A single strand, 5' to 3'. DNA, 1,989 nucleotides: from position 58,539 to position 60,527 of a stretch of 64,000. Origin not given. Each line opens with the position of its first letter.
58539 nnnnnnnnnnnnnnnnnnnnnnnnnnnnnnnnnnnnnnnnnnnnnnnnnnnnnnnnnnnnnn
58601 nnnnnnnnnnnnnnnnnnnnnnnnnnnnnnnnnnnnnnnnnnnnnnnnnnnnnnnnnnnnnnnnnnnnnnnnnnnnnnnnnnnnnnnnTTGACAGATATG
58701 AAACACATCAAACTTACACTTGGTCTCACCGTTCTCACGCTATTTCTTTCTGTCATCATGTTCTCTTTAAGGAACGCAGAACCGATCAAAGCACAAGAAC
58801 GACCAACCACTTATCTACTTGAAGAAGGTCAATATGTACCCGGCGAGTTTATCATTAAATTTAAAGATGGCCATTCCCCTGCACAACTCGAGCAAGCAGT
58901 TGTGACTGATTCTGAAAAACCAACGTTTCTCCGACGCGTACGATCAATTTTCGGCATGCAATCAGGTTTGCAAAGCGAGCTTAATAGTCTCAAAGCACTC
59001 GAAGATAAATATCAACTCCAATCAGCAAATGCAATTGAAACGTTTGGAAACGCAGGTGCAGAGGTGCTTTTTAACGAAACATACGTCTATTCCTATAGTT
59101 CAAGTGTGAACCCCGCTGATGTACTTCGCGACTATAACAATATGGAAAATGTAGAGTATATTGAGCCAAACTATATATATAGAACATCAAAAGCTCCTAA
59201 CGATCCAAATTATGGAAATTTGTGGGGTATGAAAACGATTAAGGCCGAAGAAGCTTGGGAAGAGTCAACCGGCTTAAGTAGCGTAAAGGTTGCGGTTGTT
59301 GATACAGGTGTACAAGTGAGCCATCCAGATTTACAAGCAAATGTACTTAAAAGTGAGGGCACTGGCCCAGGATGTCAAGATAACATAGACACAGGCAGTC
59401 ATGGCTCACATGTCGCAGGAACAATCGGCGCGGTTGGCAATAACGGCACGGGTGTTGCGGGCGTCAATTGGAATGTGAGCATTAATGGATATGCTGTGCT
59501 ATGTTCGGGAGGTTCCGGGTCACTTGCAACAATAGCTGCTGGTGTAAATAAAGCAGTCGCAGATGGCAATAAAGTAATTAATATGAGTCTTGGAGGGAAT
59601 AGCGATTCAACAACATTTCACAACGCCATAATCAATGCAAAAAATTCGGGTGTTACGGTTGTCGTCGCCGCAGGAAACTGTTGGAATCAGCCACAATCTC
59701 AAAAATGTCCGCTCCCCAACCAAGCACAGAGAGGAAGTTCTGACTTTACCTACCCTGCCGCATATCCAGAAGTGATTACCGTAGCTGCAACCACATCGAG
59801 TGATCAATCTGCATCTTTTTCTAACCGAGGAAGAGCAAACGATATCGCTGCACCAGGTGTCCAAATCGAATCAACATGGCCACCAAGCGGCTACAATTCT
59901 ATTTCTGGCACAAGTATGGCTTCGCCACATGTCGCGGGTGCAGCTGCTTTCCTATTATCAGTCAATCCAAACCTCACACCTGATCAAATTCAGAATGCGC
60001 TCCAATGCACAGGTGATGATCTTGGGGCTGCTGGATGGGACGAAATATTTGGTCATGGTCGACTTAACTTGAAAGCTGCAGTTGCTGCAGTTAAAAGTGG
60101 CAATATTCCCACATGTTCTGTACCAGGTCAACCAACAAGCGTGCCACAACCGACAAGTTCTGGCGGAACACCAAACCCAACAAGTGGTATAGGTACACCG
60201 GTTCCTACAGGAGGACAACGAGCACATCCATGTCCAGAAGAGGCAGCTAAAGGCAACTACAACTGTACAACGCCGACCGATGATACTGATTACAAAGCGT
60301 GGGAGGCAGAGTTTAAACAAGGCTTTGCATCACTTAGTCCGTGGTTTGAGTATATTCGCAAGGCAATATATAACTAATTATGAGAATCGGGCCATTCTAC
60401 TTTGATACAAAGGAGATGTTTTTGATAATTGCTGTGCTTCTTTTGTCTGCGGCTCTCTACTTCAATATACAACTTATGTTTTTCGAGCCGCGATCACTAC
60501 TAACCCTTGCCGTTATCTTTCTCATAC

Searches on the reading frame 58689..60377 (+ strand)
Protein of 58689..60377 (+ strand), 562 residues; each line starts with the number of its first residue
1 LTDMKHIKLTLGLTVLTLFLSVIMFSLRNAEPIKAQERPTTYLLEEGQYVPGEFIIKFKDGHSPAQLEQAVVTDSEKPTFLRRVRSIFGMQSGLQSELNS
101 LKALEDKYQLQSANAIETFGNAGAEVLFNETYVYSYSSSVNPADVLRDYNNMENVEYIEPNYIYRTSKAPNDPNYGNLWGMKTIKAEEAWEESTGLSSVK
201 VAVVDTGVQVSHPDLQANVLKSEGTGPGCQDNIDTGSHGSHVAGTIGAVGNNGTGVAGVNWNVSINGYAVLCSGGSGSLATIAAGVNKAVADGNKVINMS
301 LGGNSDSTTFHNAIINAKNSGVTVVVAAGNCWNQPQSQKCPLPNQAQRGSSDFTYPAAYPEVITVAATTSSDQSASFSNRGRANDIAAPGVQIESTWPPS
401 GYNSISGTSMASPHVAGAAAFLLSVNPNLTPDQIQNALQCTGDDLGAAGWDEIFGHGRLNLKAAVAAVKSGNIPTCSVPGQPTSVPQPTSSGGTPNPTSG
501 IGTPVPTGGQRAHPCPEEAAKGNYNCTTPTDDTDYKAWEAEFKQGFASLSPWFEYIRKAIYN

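Call 32: search_protein_families(library=pfam, proteins=[window:58689-60377:+], max_evalue=0.01)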
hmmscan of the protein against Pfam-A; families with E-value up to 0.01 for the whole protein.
window:58689-60377:+ (562 aa): 2 families
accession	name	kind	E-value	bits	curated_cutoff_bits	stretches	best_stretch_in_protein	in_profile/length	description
PF00082.27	Peptidase_S8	-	1.4e-57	195.6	21.8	1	198-457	3-288/288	Subtilase family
PF22148.1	Fervidolysin_NPro-like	-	1.6e-06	28.9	21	0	45-70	11-34/81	Fervidolysin N-terminal prodomain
